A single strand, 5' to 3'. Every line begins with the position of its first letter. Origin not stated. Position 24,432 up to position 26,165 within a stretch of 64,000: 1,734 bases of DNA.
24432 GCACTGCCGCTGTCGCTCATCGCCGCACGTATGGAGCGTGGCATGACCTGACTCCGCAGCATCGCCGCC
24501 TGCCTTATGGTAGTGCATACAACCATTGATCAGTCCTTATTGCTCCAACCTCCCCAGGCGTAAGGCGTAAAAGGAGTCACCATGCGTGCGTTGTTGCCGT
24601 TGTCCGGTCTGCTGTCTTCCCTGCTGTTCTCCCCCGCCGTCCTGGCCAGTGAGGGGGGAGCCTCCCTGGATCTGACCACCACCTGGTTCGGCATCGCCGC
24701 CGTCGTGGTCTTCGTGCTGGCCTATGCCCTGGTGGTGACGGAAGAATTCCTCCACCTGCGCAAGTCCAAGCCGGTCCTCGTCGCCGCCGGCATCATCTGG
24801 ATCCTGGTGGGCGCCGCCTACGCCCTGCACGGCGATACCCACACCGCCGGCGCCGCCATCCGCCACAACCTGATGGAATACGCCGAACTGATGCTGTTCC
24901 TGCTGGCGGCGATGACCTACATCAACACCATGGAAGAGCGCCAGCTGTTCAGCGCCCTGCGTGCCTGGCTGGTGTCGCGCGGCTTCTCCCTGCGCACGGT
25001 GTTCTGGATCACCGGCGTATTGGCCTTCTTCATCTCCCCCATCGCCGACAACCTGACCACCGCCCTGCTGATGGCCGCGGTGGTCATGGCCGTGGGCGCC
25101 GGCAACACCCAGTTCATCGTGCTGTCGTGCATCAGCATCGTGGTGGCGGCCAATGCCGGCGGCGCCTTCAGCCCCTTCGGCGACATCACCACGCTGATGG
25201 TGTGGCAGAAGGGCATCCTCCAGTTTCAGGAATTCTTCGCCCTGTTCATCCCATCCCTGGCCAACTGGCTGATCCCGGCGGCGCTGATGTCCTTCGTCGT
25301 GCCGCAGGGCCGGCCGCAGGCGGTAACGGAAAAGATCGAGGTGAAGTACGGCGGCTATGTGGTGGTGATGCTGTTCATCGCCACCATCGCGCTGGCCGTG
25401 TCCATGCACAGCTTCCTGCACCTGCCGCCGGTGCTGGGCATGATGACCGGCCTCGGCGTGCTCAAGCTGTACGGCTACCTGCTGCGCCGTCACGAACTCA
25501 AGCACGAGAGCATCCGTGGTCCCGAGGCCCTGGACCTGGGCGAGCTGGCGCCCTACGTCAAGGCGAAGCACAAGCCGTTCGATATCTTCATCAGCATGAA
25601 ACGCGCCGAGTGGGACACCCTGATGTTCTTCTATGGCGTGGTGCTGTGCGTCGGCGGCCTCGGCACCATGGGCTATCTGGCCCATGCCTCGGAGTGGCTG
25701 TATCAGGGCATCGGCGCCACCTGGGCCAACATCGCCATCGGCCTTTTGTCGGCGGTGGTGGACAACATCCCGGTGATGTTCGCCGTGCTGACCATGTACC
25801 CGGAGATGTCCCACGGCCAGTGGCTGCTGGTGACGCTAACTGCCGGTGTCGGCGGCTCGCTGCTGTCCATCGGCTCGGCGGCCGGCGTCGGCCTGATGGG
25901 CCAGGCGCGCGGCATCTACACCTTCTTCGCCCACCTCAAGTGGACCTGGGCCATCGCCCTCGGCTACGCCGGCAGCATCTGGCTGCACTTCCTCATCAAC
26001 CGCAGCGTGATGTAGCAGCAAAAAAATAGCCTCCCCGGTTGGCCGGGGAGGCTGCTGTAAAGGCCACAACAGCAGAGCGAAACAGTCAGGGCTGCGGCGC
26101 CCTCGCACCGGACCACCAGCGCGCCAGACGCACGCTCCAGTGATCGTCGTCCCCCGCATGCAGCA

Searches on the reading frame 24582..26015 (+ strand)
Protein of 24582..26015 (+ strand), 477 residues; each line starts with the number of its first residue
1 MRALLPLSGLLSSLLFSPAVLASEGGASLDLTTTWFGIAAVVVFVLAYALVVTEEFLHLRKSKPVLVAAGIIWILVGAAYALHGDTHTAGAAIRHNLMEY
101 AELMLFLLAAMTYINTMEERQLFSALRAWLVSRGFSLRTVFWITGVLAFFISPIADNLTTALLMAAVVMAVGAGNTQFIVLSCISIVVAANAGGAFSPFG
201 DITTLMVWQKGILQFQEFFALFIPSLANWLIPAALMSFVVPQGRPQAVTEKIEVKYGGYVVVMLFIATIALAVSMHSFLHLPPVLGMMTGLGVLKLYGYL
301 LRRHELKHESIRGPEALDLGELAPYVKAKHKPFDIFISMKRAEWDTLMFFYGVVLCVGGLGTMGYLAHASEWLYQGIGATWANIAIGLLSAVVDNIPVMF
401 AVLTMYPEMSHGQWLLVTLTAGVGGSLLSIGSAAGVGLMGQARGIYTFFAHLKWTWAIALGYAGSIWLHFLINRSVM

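Call 53: search_protein_families(library=pfam, proteins=[window:24582-26015:+], max_evalue=0.00001)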
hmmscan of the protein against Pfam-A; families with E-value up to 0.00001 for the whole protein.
window:24582-26015:+ (477 aa): 1 family
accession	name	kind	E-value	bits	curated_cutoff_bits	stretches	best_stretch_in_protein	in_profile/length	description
PF03600.22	CitMHS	-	6.8e-32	111.3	31.9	1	48-422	1-336/336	Citrate transporter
